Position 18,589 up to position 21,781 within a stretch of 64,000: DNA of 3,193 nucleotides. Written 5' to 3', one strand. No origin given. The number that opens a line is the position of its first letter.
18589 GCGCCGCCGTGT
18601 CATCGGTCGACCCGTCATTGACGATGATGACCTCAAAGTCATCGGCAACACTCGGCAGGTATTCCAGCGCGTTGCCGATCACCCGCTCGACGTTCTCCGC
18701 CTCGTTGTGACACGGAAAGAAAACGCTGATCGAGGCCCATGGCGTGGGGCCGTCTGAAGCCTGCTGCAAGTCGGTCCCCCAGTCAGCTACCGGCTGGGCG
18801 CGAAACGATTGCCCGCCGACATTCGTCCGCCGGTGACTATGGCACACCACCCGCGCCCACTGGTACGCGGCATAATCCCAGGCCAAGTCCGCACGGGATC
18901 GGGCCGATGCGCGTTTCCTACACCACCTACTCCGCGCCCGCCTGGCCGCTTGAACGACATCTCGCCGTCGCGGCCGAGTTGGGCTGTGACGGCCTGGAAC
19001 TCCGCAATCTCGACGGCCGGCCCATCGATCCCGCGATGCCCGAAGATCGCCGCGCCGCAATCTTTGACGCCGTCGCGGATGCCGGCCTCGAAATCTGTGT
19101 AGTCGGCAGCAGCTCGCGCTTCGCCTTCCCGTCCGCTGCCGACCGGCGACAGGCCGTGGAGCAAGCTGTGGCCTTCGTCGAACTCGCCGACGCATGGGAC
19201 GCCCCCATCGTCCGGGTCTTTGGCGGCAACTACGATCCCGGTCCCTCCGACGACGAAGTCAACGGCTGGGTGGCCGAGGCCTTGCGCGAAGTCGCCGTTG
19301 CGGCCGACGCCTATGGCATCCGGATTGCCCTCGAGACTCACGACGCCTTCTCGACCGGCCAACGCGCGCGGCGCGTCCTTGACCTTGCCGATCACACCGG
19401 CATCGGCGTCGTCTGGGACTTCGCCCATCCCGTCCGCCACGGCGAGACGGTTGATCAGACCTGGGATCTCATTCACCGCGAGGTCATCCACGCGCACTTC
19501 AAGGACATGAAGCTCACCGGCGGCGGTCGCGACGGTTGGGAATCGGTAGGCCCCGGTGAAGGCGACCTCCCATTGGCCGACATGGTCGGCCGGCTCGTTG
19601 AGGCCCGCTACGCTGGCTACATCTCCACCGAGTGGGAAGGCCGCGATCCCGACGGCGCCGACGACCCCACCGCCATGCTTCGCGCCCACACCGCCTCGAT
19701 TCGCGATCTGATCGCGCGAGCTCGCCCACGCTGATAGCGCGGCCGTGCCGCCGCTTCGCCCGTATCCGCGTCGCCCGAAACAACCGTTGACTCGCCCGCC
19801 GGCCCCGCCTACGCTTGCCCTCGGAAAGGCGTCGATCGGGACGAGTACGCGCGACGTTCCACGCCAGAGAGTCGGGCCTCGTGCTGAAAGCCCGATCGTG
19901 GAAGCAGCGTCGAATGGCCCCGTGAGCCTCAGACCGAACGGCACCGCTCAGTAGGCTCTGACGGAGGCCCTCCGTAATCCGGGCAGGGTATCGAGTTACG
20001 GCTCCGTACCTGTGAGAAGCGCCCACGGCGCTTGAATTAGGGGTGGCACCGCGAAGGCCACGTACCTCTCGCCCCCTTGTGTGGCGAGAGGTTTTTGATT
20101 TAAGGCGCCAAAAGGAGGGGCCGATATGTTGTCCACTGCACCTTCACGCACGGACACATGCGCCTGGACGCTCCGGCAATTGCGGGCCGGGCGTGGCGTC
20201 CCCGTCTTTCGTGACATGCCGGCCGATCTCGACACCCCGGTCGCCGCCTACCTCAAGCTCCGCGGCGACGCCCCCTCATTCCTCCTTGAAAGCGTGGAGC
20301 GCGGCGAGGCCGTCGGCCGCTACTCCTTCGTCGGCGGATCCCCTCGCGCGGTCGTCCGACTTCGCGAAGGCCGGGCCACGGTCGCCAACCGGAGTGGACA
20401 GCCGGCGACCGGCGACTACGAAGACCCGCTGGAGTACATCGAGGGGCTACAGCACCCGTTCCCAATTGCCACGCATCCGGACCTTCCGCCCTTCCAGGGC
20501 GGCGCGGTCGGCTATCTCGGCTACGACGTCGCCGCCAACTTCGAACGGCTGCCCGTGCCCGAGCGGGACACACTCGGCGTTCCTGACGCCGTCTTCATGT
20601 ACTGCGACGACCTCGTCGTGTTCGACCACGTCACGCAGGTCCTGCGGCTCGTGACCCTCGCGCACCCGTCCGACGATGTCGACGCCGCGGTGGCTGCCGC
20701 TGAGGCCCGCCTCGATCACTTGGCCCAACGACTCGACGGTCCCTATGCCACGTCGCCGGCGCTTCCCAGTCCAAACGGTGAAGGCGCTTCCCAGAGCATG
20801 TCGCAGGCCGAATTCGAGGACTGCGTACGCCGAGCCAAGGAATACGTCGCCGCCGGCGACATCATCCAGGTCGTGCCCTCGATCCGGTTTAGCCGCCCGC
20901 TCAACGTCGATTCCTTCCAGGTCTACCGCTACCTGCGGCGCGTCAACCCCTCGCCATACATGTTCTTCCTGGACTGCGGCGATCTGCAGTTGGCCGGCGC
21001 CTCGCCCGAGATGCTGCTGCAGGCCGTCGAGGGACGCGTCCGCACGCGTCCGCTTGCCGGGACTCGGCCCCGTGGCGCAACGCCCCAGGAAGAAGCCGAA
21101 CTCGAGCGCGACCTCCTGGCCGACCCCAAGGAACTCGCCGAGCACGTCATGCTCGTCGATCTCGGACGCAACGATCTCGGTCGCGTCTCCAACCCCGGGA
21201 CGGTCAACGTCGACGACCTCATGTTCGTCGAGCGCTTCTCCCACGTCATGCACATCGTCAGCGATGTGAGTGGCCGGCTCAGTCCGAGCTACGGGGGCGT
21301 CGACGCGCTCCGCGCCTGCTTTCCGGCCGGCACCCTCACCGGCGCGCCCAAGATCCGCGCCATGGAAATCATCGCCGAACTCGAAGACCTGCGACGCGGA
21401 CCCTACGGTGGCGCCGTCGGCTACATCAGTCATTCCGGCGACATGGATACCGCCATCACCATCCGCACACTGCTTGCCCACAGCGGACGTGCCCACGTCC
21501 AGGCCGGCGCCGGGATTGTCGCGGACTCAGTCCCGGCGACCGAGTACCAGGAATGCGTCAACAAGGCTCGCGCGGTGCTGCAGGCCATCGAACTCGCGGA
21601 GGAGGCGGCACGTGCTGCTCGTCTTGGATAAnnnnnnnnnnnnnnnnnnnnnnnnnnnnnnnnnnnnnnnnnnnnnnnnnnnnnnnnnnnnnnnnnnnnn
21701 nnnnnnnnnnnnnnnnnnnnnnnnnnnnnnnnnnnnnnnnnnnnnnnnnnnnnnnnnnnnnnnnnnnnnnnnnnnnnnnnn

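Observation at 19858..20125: T-box riboswitch with intrinsic terminator controlling the whole trp operon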

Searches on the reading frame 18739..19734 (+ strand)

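Call 7: search_protein_families(library=pfam, proteins=[window:18739-19734:+])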
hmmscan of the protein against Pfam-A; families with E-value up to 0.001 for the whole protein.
window:18739-19734:+ (331 aa): 1 family
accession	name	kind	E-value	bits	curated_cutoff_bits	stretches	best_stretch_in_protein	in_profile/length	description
PF01261.30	AP_endonuc_2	-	1.6e-35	123.4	31.1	1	75-315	1-247/249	Xylose isomerase-like TIM barrel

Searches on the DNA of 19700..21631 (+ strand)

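Call 4: search_rna_families(source=window, start=19700, end=20200, threshold=evalue, max_evalue=10, show_alignments=5)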
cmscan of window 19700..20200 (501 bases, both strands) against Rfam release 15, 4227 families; matches with E-value up to 10: 5.
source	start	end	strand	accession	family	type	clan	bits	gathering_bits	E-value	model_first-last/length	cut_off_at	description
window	19823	20079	+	RF00230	T-box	Cis-reg; leader;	-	82.5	93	1.9e-18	1-219/219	no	T-box leader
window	20064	20093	-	RF03394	mir-2574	Gene; miRNA;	-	16.6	90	1.7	1-68/68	no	mir-2574 microRNA precursor family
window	20019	20094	-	RF02605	scr5239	Gene; sRNA;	-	13.7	64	6.8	1-158/158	no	Streptomyces sRNA scr5239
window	20159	20200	-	RF03165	2dG-II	Cis-reg; riboswitch;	CL00123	12.7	60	9.9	32-71/71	5'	2dG-II purine riboswitch aptamer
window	20055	20170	-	RF01757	sbcD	Gene; sRNA;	-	11.7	40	8.3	1-155/155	no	sbcD RNA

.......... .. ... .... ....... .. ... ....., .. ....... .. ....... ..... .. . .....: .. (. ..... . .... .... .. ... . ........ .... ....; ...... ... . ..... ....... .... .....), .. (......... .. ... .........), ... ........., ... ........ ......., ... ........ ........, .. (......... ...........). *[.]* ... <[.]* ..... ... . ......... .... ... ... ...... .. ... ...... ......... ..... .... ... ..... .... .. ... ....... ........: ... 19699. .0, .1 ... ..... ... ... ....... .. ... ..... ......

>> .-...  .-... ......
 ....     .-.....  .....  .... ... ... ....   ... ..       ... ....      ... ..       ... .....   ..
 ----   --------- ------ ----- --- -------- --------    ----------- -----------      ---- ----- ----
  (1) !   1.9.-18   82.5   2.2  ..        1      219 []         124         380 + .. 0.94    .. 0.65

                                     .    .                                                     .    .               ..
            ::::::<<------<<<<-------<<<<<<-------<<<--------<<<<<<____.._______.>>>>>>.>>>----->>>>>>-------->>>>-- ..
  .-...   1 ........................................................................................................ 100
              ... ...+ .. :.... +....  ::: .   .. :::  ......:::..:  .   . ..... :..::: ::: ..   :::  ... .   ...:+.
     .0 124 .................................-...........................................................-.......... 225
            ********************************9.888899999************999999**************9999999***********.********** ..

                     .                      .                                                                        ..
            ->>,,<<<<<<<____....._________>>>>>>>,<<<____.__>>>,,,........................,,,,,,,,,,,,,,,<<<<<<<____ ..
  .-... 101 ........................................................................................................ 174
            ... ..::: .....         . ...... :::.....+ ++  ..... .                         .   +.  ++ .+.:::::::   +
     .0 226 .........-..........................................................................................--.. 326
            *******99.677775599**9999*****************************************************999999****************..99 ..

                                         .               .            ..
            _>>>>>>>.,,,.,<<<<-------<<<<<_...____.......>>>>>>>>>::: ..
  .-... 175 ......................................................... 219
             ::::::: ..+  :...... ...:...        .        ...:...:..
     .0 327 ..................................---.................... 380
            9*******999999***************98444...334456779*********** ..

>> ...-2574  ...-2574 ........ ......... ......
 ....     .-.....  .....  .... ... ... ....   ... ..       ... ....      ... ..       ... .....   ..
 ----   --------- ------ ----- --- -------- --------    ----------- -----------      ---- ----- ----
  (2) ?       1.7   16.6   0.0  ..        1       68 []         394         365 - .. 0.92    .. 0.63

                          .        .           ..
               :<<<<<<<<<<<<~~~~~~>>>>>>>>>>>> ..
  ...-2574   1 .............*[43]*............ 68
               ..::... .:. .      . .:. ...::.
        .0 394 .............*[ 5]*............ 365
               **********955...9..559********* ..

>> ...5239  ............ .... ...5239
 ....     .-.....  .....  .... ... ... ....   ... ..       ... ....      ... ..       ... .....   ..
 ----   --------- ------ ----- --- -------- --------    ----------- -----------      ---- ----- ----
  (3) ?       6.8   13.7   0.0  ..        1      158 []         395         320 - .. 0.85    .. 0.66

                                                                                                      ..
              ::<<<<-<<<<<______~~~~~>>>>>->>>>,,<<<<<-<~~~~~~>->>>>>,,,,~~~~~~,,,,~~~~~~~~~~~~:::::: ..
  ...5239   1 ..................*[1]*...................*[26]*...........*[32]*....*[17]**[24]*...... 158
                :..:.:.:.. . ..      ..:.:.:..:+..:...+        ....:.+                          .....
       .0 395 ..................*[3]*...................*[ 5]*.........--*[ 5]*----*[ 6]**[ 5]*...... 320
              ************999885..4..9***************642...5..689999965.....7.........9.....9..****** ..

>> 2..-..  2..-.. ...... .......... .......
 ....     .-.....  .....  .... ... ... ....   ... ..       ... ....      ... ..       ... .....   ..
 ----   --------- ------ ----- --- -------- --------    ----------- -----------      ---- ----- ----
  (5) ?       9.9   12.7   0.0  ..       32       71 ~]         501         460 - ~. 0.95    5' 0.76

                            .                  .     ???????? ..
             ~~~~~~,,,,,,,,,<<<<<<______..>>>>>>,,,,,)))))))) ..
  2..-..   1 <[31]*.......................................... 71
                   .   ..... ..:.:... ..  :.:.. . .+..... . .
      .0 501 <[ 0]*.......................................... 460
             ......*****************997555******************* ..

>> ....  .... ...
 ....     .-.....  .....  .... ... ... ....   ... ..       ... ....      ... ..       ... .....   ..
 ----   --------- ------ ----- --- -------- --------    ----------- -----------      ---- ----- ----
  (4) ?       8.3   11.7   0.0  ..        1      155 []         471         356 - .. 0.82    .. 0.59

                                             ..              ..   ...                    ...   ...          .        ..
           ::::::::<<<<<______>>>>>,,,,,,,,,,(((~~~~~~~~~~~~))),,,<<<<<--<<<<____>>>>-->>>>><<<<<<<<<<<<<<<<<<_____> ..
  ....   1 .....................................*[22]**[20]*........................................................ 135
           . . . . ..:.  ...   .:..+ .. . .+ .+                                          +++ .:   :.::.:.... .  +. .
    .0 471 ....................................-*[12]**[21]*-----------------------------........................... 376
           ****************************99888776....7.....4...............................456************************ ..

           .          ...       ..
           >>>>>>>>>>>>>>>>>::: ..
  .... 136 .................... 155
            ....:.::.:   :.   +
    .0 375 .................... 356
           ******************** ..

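Call 11: search_rna_families(sources=[L001, L002, L003, L004, L005, L006, L007, L008, L009], threshold=evalue, max_evalue=0.001)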
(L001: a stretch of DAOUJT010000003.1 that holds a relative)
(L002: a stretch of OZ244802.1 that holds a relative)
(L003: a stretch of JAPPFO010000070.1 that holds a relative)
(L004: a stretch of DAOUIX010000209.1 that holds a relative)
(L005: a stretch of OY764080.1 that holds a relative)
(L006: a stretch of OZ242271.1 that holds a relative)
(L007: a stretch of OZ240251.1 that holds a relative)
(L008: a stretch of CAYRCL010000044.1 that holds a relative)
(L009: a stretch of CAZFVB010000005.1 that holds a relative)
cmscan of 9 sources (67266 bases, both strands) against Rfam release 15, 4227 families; matches with E-value up to 0.001: 9.
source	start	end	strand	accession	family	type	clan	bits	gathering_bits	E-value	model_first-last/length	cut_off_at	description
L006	2698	2955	+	RF00230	T-box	Cis-reg; leader;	-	86.8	93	1.9e-17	1-219/219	no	T-box leader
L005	2697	2954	+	RF00230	T-box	Cis-reg; leader;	-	83.9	93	1.1e-16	1-219/219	no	T-box leader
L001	2701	2957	+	RF00230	T-box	Cis-reg; leader;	-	83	93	1.9e-16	1-219/219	no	T-box leader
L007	2701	2958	+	RF00230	T-box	Cis-reg; leader;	-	81.1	93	5.9e-16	1-219/219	no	T-box leader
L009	2692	2946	+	RF00230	T-box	Cis-reg; leader;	-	80.1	93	1.1e-15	1-219/219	no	T-box leader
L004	2701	2957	+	RF00230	T-box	Cis-reg; leader;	-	78.4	93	3e-15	1-219/219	no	T-box leader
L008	2649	2901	+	RF00230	T-box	Cis-reg; leader;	-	77.3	93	5.7e-15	1-219/219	no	T-box leader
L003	2696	2953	+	RF00230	T-box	Cis-reg; leader;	-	76.1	93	1.1e-14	1-219/219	no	T-box leader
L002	2697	2953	+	RF00230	T-box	Cis-reg; leader;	-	74.8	93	2.4e-14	1-219/219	no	T-box leader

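Call 12: search_rna_families(sources=[L010, L012, L013, L015, L017, L021, L023, L026, L030, L031, L033, L038, L039, L043, L045, L054, L065, L069, L078, L079], threshold=gathering)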
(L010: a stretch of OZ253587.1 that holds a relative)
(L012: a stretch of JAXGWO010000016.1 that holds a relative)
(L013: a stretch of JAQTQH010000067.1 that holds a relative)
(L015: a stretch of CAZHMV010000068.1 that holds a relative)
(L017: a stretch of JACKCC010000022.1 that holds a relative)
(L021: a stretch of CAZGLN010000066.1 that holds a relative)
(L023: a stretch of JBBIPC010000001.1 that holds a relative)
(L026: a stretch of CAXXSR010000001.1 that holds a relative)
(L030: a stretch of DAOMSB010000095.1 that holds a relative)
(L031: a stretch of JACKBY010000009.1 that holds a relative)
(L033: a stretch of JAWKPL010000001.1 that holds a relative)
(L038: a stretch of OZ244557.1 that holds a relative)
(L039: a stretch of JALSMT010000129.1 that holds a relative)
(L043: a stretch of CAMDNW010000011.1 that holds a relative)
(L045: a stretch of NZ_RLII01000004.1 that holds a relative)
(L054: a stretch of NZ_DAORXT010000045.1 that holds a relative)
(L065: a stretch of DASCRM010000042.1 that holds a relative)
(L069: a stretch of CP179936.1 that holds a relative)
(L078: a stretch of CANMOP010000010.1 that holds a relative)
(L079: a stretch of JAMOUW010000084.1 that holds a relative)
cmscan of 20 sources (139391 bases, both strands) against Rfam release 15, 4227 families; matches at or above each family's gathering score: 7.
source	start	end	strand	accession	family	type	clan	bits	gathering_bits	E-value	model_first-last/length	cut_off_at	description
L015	2307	2680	+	RF00230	T-box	Cis-reg; leader;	-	106.7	93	3.1e-22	1-219/219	no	T-box leader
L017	1111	1406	+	RF00230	T-box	Cis-reg; leader;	-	97.7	93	6.6e-20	1-219/219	no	T-box leader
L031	1070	1325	+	RF00230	T-box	Cis-reg; leader;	-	95.6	93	2.2e-19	1-219/219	no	T-box leader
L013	2654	2931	+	RF00230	T-box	Cis-reg; leader;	-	94.1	93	5.4e-19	1-219/219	no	T-box leader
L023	2818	2891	+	RF00005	tRNA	Gene; tRNA;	CL00001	60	29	3.9e-10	1-71/71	no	tRNA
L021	1587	1668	+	RF00005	tRNA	Gene; tRNA;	CL00001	56.3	29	4.1e-09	1-71/71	no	tRNA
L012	2545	2617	+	RF00005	tRNA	Gene; tRNA;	CL00001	44.5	29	7.3e-06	1-71/71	no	tRNA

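Call 33: search_rna_families(sources=[L013, L015, L017, L031, L030, L026, L033, L038, L043], threshold=evalue, max_evalue=0.0001, show_alignments=8)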
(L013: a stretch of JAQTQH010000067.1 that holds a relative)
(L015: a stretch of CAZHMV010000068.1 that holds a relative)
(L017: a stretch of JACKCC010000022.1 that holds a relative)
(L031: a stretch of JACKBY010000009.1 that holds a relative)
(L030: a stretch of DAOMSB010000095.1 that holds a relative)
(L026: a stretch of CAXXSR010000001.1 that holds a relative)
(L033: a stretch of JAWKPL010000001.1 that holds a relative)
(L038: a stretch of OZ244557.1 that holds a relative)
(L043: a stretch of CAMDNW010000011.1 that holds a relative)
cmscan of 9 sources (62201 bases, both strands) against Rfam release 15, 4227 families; matches with E-value up to 0.0001: 6.
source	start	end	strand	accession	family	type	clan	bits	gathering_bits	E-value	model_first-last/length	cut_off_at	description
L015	2307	2680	+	RF00230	T-box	Cis-reg; leader;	-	106.7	93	1.4e-22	1-219/219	no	T-box leader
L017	1111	1406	+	RF00230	T-box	Cis-reg; leader;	-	97.7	93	2.9e-20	1-219/219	no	T-box leader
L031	1070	1325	+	RF00230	T-box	Cis-reg; leader;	-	95.6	93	9.8e-20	1-219/219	no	T-box leader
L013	2654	2931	+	RF00230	T-box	Cis-reg; leader;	-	94.1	93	2.4e-19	1-219/219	no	T-box leader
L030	855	1207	+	RF00230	T-box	Cis-reg; leader;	-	83.6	93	1.3e-16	1-219/219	no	T-box leader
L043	1501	1817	+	RF00230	T-box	Cis-reg; leader;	-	37.5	93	9.5e-05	1-219/219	no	T-box leader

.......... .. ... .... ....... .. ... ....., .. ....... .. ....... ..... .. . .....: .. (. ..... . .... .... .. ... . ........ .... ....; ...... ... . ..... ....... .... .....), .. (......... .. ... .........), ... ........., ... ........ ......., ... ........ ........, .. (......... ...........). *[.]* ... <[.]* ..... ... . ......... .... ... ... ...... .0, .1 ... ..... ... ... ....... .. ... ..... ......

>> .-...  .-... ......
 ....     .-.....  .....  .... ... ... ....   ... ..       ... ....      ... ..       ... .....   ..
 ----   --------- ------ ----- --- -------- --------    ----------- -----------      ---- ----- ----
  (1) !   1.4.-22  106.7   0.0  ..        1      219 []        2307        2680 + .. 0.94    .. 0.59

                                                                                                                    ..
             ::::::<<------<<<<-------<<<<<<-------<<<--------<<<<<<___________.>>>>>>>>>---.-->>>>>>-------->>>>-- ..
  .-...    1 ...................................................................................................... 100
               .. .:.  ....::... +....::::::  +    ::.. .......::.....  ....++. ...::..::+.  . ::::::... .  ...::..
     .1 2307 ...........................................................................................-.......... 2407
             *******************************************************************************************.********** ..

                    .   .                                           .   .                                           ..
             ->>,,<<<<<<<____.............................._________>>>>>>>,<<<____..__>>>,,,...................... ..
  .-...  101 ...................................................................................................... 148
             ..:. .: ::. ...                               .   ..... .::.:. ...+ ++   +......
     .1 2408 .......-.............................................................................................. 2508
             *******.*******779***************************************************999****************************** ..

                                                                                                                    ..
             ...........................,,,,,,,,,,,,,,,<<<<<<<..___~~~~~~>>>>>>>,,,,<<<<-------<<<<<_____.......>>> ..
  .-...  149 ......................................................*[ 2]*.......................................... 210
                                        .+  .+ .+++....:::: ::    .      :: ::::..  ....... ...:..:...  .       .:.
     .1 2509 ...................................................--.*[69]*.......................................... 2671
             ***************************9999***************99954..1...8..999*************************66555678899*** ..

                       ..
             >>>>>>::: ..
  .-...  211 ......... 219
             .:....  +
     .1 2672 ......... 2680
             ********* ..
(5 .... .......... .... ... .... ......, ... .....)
